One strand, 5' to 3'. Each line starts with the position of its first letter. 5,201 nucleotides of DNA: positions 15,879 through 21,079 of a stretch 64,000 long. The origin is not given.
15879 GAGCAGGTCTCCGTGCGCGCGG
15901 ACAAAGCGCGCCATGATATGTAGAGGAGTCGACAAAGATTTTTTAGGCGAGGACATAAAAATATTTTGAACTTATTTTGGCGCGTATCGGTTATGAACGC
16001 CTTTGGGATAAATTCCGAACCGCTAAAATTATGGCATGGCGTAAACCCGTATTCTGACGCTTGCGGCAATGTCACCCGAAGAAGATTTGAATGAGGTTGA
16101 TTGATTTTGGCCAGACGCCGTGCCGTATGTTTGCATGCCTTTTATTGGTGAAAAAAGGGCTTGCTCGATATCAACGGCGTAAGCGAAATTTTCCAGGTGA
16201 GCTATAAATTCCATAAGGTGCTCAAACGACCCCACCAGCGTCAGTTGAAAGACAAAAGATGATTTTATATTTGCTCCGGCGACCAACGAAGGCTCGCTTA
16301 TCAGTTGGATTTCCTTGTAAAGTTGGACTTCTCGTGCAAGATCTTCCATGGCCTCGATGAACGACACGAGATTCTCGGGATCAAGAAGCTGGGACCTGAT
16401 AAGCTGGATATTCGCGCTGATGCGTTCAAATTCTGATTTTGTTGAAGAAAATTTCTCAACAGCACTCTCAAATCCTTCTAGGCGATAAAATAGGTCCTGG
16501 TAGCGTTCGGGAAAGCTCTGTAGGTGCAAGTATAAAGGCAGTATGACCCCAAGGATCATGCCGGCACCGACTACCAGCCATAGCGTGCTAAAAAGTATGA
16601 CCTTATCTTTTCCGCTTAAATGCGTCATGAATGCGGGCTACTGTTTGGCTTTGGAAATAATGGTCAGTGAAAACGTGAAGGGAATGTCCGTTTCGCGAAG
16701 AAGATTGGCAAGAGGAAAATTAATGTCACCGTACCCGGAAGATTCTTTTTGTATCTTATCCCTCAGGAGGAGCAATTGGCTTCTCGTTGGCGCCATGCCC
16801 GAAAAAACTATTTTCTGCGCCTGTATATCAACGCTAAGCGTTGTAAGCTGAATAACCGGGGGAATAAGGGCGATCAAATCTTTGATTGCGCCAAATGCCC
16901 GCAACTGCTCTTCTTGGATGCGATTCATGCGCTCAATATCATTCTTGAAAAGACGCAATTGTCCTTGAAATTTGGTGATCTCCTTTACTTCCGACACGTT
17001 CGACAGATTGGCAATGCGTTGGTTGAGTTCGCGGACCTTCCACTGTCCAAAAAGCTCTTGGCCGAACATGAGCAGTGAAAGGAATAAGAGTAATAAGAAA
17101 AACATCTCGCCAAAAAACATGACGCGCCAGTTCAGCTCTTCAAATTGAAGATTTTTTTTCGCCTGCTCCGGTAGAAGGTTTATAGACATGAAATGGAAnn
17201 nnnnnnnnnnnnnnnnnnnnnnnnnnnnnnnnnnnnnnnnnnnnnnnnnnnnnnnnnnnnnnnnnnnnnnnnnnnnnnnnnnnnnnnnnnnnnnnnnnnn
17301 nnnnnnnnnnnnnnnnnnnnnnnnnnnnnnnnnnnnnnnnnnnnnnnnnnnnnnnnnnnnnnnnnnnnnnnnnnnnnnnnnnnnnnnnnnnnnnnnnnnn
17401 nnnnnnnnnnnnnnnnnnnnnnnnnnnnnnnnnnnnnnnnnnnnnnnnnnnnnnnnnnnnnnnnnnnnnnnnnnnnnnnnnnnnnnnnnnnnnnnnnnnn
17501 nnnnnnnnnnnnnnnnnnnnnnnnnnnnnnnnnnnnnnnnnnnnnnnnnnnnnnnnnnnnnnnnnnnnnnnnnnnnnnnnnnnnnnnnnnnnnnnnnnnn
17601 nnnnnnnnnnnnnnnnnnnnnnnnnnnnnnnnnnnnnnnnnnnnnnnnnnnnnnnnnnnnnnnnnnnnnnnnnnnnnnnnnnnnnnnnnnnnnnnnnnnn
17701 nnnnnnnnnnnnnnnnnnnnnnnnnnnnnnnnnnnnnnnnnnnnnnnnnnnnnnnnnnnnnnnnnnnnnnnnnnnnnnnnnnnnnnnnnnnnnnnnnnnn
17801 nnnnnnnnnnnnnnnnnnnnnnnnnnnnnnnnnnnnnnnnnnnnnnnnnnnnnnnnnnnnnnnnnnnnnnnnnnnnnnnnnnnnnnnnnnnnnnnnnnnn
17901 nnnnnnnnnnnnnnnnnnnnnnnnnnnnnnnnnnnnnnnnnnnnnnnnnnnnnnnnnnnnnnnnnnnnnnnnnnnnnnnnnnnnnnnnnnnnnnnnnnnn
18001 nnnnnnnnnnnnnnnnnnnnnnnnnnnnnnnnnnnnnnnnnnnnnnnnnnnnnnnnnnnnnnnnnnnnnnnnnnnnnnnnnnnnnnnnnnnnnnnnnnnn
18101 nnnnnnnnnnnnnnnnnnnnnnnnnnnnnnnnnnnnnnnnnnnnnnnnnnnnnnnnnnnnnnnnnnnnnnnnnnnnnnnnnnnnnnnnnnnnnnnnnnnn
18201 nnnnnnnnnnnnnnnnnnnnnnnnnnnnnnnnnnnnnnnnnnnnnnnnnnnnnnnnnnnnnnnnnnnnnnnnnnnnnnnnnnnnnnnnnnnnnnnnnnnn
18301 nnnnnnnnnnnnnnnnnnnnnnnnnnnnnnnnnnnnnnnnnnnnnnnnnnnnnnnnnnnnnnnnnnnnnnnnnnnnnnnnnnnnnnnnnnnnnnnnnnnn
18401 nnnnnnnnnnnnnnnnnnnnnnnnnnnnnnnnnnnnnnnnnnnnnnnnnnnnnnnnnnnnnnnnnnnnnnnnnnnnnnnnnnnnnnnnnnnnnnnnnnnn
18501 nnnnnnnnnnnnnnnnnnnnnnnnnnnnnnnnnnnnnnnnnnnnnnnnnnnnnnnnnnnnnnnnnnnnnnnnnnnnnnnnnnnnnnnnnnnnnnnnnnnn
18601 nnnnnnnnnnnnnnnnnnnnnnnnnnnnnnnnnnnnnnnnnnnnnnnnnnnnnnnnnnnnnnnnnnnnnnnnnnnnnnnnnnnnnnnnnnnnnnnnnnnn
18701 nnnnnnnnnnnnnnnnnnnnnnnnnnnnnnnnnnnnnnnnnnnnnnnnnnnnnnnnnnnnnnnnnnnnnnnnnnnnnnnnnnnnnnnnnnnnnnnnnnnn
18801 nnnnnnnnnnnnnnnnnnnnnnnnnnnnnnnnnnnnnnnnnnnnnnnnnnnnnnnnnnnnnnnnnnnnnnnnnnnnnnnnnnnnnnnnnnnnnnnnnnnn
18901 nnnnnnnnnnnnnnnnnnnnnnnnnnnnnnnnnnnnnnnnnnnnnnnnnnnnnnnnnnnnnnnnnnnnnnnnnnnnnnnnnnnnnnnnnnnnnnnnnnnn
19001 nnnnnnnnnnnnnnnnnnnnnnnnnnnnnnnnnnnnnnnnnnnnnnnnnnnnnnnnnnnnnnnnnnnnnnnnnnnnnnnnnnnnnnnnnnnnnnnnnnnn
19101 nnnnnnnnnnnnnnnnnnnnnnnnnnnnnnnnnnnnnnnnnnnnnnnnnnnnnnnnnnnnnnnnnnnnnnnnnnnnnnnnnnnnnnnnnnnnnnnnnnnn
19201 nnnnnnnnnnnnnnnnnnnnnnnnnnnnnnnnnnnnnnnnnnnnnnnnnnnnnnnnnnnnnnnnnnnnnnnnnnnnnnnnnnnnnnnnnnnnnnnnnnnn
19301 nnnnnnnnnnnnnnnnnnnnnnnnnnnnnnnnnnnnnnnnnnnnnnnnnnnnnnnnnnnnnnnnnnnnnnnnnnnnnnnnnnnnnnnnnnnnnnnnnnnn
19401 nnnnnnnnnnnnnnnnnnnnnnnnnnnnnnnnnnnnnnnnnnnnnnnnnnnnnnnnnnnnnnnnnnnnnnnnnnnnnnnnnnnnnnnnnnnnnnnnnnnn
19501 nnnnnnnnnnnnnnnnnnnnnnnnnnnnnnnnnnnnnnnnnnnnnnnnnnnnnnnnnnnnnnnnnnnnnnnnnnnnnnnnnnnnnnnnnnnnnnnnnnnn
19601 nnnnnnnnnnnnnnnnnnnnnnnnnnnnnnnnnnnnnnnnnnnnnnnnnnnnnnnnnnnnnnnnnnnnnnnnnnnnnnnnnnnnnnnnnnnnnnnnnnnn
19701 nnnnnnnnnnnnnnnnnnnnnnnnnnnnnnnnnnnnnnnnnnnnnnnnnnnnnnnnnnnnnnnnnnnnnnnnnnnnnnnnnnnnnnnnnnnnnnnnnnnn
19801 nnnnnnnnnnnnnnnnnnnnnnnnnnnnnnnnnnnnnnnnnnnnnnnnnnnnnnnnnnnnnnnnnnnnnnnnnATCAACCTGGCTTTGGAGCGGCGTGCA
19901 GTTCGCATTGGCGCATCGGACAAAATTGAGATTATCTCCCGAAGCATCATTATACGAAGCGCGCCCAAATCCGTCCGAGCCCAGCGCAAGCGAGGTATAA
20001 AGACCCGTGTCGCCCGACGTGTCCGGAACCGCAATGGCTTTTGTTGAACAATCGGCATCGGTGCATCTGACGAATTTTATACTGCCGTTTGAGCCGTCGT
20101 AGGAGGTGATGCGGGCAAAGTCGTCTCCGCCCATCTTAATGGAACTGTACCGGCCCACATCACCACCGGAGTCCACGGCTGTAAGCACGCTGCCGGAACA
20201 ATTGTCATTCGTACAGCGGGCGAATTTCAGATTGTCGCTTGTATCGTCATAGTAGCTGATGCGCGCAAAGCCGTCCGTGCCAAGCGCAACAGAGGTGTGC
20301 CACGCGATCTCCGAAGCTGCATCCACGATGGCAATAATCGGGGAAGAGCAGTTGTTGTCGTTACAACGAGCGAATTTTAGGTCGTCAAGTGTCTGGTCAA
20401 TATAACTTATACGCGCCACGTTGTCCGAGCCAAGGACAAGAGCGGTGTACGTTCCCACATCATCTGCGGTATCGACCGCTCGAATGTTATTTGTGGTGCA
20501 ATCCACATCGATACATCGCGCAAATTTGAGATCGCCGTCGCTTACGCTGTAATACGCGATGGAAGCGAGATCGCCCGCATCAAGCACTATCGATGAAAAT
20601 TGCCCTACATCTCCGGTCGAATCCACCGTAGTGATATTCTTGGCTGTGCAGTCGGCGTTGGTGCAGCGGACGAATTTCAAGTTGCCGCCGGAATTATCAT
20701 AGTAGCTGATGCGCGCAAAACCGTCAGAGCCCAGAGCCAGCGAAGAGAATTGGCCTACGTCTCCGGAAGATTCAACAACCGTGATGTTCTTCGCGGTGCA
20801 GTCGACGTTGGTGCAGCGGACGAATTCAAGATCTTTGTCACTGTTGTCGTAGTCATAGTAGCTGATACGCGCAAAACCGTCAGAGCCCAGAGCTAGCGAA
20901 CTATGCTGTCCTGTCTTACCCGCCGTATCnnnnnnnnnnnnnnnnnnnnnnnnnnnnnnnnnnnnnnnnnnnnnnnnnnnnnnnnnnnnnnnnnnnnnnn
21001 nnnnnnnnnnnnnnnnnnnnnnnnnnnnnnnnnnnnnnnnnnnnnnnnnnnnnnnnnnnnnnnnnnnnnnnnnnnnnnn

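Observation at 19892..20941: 977-aa pseudopilin-like protein with seven ~48-aa Cys-pair repeats and near-identical DNA repeat copies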

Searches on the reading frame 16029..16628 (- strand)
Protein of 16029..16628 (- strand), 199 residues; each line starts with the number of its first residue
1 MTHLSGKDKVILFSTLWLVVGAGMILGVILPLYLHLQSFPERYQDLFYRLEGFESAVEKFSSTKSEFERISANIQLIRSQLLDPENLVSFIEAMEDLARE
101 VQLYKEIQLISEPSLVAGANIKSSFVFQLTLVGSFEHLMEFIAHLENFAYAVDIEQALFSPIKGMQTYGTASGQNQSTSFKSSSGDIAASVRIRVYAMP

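Call 20: search_protein_families(library=pfam, proteins=[window:16029-16628:-], max_evalue=0.01)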
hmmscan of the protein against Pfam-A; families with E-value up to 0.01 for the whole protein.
window:16029-16628:- (199 aa): 0 families

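Call 50: search_protein_families(library=ncbifam, proteins=[window:16029-16628:-], max_evalue=0.01)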
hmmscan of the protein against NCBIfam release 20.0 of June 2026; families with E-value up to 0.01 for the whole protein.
window:16029-16628:- (199 aa): 0 families

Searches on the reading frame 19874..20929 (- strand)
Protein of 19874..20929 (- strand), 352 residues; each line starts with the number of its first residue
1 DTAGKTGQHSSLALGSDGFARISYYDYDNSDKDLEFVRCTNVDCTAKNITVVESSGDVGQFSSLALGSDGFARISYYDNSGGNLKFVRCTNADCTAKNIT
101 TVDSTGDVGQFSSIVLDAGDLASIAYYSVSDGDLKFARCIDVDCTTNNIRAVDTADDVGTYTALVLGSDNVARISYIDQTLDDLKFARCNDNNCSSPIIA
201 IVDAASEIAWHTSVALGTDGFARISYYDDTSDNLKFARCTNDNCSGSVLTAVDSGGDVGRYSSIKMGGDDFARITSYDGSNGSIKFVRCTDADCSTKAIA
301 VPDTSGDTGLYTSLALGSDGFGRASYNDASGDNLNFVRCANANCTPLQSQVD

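Call 68: search_protein_representatives(protein=window:19874-20929:-)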
Query: 352 residues. Proteins with E-value up to 0.001 (for the whole library): 14769; up to 1e-10: 9714; up to 1e-30: 3393. The best 150 are listed.
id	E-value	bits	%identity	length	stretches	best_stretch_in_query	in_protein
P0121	0.0e+00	1126.5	40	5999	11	7-195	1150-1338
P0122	2.3e-283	954.4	45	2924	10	8-247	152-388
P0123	3.0e-215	730.4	39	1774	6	15-326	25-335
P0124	1.4e-194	662.5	52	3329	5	7-292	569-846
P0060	6.1e-192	653.8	62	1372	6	3-148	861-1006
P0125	9.3e-188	640.1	53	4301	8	1-114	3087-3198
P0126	2.4e-177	605.9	42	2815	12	7-244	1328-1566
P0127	9.8e-173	590.7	44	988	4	10-296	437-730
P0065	7.2e-172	587.8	45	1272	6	211-326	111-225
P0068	1.7e-161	553.8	56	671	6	5-260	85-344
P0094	1.2e-157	541.1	39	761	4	1-270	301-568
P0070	5.2e-156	535.7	36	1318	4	10-342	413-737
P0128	6.0e-154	528.9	34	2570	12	47-295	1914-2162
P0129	2.8e-150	516.9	46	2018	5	6-299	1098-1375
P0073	2.6e-147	507.1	40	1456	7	54-296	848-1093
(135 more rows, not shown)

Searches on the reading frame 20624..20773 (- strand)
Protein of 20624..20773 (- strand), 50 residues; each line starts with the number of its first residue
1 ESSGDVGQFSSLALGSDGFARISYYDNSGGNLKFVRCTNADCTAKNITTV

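Call 49: search_solved_structures(query=A4, max_evalue=10, show_alignments=2)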
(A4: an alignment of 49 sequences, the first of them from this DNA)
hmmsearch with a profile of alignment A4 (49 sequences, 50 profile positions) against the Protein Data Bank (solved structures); distinct sequences matched with E-value up to 10: 6.
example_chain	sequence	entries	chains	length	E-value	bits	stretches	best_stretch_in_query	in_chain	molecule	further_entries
6az3_p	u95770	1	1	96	0.67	12.7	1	33-47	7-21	60S ribosomal protein L44, putative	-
3jcs_n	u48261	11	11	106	0.78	12.5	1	33-47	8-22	ribosomal protein L44e | eL42 | Putative 60S ribosomal protein L44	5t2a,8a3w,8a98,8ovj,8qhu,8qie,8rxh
8dc0_A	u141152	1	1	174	1.5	11.6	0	29-45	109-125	Transforming growth factor beta receptor type 3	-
3qw9_A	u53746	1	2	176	1.5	11.6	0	28-49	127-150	Transforming growth factor beta receptor type 3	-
5yo5_A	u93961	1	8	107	1.8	11.4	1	27-45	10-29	Soluble cytochrome b562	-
5x2m_B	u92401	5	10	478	2.4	11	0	9-24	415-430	Taste receptor, type 1, member 3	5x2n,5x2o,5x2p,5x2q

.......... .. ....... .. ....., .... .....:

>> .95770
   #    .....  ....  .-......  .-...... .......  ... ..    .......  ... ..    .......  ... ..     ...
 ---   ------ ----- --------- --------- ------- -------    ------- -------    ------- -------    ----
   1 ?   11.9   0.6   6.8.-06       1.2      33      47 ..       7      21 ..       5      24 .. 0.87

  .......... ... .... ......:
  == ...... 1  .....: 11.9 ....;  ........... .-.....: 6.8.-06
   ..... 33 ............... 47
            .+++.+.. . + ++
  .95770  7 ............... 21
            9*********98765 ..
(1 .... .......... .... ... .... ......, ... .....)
